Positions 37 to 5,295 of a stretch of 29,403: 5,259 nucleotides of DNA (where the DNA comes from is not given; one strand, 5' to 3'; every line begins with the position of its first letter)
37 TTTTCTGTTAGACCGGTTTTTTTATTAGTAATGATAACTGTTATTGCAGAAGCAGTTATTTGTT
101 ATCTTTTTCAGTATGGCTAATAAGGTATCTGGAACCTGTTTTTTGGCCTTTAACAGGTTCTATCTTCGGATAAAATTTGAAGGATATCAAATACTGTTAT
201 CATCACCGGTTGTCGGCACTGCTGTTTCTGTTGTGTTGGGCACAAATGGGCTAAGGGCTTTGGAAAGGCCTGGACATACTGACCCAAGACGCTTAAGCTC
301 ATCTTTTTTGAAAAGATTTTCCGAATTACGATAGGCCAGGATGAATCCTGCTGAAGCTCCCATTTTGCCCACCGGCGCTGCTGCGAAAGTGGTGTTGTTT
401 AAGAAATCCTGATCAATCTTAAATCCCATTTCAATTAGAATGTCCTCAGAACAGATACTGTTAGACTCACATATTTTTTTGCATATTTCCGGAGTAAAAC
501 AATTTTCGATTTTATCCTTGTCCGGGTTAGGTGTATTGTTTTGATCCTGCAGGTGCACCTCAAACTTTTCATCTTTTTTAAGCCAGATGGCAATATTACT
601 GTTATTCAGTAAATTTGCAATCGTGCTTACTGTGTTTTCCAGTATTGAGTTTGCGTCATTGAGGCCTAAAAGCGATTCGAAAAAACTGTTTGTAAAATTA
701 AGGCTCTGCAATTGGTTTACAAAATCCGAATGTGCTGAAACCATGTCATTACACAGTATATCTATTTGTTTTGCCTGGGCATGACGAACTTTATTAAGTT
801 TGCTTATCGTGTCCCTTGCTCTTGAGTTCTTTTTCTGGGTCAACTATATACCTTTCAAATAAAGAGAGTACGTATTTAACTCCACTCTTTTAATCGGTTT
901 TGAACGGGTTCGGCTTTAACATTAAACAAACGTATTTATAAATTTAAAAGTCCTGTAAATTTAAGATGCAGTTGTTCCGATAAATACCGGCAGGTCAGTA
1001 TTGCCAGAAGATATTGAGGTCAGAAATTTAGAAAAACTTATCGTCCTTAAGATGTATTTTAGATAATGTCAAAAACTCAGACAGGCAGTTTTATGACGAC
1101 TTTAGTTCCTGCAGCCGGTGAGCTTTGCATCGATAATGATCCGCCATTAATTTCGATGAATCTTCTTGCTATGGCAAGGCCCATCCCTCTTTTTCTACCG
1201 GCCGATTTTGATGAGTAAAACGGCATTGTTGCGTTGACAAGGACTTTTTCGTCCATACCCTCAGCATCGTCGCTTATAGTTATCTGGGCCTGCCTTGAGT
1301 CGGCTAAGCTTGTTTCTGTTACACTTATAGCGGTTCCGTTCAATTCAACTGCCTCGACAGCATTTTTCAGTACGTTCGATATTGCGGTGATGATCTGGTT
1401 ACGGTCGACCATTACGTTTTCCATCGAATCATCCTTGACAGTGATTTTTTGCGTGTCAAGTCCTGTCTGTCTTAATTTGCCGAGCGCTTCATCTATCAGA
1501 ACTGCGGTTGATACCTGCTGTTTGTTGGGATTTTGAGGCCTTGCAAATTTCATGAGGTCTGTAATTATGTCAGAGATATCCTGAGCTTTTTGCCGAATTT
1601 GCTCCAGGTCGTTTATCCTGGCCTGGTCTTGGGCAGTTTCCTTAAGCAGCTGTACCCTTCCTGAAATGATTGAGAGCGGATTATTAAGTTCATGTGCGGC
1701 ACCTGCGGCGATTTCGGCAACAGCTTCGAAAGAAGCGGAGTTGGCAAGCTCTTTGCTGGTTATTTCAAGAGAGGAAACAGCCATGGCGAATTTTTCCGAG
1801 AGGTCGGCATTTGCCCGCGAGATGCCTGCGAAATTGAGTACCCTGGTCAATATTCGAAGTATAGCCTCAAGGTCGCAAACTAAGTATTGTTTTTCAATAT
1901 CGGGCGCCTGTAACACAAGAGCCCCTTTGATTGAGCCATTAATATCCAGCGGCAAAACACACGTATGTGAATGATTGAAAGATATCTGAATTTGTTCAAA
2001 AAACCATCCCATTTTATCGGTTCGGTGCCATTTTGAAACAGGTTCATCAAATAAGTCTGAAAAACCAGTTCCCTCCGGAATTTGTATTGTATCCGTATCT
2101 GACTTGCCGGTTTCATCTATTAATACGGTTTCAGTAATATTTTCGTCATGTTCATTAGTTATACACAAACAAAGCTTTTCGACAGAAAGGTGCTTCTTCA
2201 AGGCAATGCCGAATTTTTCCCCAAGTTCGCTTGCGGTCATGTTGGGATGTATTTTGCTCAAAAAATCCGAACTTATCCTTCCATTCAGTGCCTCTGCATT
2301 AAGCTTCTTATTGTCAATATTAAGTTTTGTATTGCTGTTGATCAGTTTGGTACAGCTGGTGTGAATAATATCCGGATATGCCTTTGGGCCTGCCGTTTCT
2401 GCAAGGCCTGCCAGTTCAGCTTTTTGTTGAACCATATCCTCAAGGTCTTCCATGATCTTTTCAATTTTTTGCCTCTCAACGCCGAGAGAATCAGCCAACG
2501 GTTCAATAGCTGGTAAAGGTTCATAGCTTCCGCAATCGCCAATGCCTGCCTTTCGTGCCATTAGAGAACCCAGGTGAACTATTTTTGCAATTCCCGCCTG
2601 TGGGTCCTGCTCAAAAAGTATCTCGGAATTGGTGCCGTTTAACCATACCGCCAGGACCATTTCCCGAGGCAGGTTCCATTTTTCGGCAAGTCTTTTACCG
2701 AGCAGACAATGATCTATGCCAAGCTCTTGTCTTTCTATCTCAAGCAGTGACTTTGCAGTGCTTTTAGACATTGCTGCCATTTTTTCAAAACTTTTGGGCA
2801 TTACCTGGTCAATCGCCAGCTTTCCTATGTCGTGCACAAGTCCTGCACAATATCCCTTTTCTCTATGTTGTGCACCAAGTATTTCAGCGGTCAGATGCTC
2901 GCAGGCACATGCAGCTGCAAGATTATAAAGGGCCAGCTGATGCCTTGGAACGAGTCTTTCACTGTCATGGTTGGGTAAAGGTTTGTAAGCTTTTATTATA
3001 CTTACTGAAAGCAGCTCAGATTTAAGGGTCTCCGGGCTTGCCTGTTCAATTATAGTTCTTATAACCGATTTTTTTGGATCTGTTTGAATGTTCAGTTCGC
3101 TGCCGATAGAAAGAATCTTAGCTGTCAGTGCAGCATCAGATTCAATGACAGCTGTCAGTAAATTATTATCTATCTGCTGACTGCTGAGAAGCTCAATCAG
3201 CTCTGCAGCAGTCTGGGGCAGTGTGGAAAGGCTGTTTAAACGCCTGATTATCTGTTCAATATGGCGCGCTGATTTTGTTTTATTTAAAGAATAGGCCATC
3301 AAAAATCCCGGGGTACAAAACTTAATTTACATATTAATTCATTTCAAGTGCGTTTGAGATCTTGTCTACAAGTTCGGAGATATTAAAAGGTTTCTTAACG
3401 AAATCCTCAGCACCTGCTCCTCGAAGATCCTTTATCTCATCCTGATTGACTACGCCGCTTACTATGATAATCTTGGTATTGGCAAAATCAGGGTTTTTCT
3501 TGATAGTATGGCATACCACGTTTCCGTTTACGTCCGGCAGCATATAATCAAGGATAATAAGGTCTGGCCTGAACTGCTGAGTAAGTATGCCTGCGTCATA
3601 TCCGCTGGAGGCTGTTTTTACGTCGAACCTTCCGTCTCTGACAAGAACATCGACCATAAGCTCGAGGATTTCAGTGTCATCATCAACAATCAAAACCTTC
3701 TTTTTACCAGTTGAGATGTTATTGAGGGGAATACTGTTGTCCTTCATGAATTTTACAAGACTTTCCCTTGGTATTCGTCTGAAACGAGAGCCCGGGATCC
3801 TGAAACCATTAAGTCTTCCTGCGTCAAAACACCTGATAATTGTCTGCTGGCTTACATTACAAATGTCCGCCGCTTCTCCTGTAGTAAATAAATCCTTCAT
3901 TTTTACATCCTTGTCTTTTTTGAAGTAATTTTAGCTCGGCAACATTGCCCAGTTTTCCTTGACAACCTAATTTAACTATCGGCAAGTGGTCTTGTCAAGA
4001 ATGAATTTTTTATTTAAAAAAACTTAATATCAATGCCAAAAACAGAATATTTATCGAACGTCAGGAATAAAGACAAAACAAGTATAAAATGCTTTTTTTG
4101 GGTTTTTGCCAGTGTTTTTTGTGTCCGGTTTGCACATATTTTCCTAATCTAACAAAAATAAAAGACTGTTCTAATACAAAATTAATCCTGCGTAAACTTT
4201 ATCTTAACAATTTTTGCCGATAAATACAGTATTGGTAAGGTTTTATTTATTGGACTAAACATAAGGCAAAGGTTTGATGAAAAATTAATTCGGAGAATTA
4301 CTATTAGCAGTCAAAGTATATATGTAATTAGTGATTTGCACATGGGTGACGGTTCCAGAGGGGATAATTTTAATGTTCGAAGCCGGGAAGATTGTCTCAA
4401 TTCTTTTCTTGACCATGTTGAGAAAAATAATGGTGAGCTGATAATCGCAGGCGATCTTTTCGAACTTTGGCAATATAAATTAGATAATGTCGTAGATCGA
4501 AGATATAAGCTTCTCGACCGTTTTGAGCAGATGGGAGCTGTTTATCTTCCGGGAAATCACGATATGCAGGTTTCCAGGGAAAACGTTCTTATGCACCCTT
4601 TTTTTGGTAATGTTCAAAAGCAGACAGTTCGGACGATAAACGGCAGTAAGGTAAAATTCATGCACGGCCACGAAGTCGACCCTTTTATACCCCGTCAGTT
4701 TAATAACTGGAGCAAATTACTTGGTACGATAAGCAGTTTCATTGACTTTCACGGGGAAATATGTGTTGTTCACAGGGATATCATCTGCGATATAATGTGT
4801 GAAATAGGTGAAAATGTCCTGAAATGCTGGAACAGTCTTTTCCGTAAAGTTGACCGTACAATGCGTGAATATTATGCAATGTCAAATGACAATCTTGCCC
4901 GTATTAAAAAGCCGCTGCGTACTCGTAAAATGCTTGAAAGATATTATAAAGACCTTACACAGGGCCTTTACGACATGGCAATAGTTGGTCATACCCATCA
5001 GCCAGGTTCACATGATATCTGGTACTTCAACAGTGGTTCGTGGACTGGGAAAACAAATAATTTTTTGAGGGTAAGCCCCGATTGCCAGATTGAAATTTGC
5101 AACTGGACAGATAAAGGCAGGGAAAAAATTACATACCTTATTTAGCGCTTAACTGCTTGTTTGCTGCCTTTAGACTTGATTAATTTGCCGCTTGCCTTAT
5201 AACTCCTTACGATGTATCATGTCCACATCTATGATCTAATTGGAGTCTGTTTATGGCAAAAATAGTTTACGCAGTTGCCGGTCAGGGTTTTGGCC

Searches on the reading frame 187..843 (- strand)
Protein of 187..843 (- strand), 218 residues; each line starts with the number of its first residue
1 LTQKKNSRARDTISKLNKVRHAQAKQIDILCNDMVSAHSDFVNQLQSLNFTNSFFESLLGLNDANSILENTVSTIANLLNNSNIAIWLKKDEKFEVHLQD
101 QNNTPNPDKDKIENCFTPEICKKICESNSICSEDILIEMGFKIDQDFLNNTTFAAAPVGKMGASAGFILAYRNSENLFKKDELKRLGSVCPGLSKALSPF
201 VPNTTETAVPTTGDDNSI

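Call 84: search_protein_families(library=pfam, proteins=[window:187-843:-], max_evalue=0.01)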
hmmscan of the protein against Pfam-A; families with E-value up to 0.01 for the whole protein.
window:187-843:- (218 aa): 2 families
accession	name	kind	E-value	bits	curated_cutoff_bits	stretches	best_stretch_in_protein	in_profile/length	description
PF13492.12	GAF_3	-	0.0074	17.1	27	0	66-197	4-127/129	GAF domain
PF06878.16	Pkip-1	-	0.0084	16.7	25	1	4-78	29-105/163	Pkip-1 protein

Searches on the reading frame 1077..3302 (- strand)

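Call 7: search_protein_families(library=pfam, proteins=[window:1077-3302:-])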
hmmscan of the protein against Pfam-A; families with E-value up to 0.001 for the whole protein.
window:1077-3302:- (741 aa): 4 families
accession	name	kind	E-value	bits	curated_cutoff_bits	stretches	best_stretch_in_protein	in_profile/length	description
PF08668.18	HDOD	-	4.3e-25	88.8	22.9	1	25-219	1-190/196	HDOD domain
PF02518.31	HATPase_c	-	1.6e-16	61.2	26.4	1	633-740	2-108/111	Histidine kinase-, DNA gyrase B-, and HSP90-like ATPase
PF00512.31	HisKA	-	1e-11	45.2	26.9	1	529-591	3-65/66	His Kinase A (phospho-acceptor) domain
PF14501.12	HATPase_c_5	-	5e-06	26.8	22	1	635-727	4-90/102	GHKL domain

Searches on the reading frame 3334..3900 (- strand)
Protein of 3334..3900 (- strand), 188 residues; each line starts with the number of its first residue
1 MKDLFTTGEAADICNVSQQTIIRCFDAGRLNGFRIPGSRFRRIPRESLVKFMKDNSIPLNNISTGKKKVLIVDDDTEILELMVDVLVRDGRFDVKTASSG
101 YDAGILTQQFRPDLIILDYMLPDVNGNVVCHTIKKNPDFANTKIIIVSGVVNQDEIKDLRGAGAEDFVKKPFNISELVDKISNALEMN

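Call 84: search_protein_families(library=pfam, proteins=[window:3334-3900:-], max_evalue=0.01)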
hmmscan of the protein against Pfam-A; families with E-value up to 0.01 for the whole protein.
window:3334-3900:- (188 aa): 2 families
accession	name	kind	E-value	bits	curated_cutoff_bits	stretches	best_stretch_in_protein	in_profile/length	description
PF00072.30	Response_reg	-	9.9e-24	84.1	30.2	1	69-181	1-110/111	Response regulator receiver domain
PF12728.13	HTH_17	-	1.2e-09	38.7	27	1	4-55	1-50/51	Helix-turn-helix domain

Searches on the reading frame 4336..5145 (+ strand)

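Call 7: search_protein_families(library=pfam, proteins=[window:4336-5145:+])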
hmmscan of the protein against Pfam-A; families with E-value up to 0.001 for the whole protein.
window:4336-5145:+ (269 aa): 2 families
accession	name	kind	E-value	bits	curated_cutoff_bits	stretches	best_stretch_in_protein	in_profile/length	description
PF12850.12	Metallophos_2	-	2e-07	31.6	27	0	195-240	91-139/154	Calcineurin-like phosphoesterase superfamily domain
PF00149.33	Metallophos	-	6.2e-06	27.2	21.5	1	21-223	18-191/191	Calcineurin-like phosphoesterase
